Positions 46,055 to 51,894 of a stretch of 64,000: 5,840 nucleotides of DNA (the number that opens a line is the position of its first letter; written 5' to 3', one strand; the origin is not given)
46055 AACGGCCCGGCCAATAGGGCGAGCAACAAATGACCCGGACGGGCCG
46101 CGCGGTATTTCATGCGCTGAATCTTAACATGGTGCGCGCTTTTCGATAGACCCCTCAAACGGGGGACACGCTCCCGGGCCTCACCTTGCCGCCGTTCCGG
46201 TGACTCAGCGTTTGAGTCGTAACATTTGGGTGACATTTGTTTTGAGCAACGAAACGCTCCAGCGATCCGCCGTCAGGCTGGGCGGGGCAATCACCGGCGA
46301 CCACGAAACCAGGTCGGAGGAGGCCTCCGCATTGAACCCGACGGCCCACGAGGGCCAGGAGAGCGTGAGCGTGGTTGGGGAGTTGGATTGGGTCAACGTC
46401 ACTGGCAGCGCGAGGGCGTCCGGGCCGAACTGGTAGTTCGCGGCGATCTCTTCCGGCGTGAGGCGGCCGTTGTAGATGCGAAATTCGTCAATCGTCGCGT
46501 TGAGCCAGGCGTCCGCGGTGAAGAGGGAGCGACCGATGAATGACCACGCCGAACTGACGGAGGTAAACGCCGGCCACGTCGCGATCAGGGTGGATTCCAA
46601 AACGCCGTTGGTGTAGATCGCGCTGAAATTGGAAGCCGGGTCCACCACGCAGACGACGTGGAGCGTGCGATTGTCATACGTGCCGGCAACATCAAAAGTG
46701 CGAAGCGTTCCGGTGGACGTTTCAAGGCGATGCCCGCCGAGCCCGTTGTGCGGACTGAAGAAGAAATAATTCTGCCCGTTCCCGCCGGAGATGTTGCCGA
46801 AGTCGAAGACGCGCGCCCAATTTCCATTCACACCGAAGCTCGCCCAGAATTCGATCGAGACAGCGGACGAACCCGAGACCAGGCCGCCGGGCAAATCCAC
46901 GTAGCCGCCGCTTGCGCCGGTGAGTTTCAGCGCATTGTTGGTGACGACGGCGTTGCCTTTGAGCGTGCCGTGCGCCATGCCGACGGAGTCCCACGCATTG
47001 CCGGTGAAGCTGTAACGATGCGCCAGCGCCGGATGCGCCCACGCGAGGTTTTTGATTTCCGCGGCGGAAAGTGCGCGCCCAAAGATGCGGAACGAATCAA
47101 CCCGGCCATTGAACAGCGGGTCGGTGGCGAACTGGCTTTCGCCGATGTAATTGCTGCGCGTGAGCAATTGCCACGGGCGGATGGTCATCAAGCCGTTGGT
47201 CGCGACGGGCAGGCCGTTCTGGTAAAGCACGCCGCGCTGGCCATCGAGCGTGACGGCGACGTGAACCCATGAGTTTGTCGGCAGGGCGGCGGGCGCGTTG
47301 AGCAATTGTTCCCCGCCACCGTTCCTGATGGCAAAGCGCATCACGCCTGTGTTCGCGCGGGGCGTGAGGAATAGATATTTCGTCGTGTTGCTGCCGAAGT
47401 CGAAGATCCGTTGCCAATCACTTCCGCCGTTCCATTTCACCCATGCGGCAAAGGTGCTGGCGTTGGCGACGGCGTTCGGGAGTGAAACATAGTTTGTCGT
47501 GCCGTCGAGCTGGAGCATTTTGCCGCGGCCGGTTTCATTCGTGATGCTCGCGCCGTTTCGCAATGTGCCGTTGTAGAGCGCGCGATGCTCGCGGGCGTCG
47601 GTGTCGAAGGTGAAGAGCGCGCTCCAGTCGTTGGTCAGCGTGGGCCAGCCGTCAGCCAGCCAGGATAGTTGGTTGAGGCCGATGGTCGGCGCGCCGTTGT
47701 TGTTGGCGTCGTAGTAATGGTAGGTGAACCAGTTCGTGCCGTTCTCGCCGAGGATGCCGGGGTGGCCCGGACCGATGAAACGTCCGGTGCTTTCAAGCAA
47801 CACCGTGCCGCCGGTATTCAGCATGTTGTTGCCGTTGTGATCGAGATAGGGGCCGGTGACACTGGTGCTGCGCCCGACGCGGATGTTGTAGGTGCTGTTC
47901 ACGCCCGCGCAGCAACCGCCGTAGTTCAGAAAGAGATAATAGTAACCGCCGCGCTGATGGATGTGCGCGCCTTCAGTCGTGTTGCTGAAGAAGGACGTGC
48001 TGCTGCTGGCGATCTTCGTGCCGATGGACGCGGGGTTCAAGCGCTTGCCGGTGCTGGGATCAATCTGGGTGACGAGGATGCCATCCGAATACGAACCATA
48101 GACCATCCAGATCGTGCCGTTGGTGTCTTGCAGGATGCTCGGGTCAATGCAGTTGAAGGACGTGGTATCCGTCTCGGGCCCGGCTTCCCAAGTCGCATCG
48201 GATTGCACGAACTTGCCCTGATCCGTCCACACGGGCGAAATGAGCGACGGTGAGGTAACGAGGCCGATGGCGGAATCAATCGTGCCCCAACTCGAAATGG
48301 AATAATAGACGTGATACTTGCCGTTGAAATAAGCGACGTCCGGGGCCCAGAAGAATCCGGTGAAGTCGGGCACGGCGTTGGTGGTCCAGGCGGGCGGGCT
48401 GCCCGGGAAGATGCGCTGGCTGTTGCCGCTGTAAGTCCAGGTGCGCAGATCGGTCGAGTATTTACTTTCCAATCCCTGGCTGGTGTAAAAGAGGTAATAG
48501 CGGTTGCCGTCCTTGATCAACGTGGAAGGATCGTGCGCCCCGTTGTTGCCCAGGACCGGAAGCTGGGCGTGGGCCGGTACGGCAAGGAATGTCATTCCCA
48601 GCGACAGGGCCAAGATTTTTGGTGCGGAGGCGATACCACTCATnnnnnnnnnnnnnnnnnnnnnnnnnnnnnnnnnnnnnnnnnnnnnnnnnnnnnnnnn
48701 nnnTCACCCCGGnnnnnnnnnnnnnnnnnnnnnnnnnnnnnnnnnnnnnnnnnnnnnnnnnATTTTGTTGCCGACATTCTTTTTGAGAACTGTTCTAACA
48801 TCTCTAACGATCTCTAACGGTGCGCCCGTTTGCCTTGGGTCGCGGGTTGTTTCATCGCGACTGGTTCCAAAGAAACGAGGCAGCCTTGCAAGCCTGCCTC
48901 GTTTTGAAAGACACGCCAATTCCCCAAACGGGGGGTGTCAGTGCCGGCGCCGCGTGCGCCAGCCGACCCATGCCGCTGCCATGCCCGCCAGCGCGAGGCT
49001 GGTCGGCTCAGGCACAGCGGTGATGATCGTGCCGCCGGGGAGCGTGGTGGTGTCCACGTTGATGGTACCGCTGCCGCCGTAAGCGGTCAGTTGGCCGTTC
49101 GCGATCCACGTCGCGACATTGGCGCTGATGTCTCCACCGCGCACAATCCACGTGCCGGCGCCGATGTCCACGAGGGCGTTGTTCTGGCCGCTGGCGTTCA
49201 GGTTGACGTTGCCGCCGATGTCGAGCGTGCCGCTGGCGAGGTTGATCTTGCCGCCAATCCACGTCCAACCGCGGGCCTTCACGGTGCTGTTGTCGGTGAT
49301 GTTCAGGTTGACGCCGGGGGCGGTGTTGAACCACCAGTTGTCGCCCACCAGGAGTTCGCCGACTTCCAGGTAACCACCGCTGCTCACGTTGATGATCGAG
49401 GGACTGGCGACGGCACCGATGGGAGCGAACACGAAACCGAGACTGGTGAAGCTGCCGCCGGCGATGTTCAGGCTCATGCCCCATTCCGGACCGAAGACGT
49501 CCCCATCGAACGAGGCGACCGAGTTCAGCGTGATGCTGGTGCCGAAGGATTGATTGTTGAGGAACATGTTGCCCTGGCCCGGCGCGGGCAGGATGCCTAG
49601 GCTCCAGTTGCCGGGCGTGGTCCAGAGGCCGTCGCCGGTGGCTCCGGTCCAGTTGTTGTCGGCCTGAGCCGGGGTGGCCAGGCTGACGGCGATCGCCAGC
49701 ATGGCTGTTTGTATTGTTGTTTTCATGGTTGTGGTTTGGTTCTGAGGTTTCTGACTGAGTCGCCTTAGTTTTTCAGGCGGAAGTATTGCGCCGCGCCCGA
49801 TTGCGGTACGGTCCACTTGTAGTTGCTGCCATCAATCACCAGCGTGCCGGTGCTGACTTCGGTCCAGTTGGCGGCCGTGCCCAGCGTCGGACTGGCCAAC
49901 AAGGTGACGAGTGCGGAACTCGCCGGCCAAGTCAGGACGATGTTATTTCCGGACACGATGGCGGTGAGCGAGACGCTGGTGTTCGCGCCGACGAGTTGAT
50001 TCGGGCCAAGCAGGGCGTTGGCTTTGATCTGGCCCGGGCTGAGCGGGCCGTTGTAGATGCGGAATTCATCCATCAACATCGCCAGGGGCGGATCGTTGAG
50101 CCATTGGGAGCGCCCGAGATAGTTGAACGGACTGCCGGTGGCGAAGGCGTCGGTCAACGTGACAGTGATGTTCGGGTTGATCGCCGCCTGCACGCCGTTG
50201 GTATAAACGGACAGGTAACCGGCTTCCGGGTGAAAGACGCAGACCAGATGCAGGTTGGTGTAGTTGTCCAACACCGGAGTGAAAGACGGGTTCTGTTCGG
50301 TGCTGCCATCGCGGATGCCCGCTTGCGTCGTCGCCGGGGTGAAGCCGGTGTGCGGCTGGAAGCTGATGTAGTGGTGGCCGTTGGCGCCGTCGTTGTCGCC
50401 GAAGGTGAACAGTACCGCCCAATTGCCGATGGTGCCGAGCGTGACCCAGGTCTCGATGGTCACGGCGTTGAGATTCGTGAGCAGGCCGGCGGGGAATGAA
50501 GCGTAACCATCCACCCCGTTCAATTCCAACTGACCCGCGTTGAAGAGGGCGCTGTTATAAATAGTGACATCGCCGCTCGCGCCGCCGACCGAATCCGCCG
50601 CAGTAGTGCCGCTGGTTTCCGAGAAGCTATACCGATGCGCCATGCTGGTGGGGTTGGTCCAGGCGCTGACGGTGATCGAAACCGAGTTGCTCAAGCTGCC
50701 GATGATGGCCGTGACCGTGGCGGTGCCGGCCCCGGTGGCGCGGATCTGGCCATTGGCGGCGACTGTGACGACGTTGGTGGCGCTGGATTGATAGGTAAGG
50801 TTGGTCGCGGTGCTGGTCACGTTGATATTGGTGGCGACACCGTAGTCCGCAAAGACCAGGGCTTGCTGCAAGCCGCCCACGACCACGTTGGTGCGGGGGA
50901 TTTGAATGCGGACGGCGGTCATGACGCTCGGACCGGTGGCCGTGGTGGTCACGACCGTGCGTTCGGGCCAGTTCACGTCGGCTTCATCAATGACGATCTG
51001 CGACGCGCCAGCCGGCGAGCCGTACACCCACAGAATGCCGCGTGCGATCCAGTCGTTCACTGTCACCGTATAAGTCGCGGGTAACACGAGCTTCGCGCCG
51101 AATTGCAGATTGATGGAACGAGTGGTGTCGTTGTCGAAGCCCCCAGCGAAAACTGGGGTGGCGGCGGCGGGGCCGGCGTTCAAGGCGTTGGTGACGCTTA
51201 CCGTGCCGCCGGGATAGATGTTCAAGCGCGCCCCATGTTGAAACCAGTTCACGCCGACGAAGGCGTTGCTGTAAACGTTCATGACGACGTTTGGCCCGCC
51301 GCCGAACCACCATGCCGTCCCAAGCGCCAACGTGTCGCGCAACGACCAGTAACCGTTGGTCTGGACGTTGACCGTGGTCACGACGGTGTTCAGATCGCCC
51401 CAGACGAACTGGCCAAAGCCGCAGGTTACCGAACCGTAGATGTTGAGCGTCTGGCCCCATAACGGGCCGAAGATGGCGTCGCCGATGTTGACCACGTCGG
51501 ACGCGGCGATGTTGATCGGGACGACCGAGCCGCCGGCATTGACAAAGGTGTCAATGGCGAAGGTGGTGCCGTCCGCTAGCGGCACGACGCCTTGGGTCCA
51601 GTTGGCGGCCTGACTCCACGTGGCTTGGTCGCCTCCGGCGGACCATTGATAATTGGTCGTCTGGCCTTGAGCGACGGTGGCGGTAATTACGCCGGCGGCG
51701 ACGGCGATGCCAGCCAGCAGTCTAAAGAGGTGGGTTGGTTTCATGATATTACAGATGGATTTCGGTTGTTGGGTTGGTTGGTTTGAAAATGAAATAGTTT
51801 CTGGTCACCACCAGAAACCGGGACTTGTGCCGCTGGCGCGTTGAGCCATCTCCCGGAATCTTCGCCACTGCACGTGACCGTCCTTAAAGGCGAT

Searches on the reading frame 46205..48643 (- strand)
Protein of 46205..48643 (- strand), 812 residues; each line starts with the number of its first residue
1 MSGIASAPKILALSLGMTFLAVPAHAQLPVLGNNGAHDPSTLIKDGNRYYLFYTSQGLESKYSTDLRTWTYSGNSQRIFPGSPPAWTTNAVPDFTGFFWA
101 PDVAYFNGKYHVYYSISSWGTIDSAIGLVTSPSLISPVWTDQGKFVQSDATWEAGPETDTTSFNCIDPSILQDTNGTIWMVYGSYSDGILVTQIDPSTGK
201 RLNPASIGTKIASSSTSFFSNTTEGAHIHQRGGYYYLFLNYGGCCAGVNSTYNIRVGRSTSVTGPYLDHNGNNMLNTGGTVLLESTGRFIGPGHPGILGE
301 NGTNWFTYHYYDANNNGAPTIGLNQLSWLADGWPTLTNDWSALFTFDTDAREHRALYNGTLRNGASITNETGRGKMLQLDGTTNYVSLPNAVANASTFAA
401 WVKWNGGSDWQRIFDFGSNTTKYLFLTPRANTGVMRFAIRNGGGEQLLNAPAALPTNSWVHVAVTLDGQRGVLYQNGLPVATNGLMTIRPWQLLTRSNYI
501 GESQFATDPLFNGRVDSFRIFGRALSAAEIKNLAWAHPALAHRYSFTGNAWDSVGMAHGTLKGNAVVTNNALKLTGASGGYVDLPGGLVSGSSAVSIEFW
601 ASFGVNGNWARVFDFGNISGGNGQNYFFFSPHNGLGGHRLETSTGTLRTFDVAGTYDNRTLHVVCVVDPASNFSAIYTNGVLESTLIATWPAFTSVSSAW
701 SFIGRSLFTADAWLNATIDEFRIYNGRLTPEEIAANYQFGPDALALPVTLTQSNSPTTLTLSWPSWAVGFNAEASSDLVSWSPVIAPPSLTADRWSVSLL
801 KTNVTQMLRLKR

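Call 13: search_protein_families(library=pfam, proteins=[window:46205-48643:-], max_evalue=0.001)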
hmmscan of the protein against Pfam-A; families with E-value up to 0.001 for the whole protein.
window:46205-48643:- (812 aa): 2 families
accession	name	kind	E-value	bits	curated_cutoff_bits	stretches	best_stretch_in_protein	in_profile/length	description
PF13385.13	Laminin_G_3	-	7.5e-48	162.9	27.6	2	380-531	1-151/151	Concanavalin A-like lectin/glucanases superfamily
PF04616.20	Glyco_hydro_43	-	6.7e-46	157.4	32.2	1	35-334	8-288/288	Glycosyl hydrolases family 43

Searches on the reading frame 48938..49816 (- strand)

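Call 13: search_protein_families(library=pfam, proteins=[window:48938-49816:-], max_evalue=0.001)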
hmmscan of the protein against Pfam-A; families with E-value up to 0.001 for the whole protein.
window:48938-49816:- (292 aa): 1 family
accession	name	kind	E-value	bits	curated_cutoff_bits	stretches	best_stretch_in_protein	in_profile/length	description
PF07589.16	PEP-CTERM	-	6e-05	23.4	20.7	1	267-290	1-24/24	PEP-CTERM motif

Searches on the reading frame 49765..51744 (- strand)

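Call 13: search_protein_families(library=pfam, proteins=[window:49765-51744:-], max_evalue=0.001)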
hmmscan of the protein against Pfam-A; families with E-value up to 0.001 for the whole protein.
window:49765-51744:- (659 aa): 2 families
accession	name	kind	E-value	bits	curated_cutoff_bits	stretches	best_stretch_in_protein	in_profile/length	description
PF13385.13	Laminin_G_3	-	1.3e-16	61.5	27.6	1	410-574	2-151/151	Concanavalin A-like lectin/glucanases superfamily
PF22359.2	Big-like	-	8.2e-06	26.4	27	1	315-361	2-48/48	Bacterial Ig-like domain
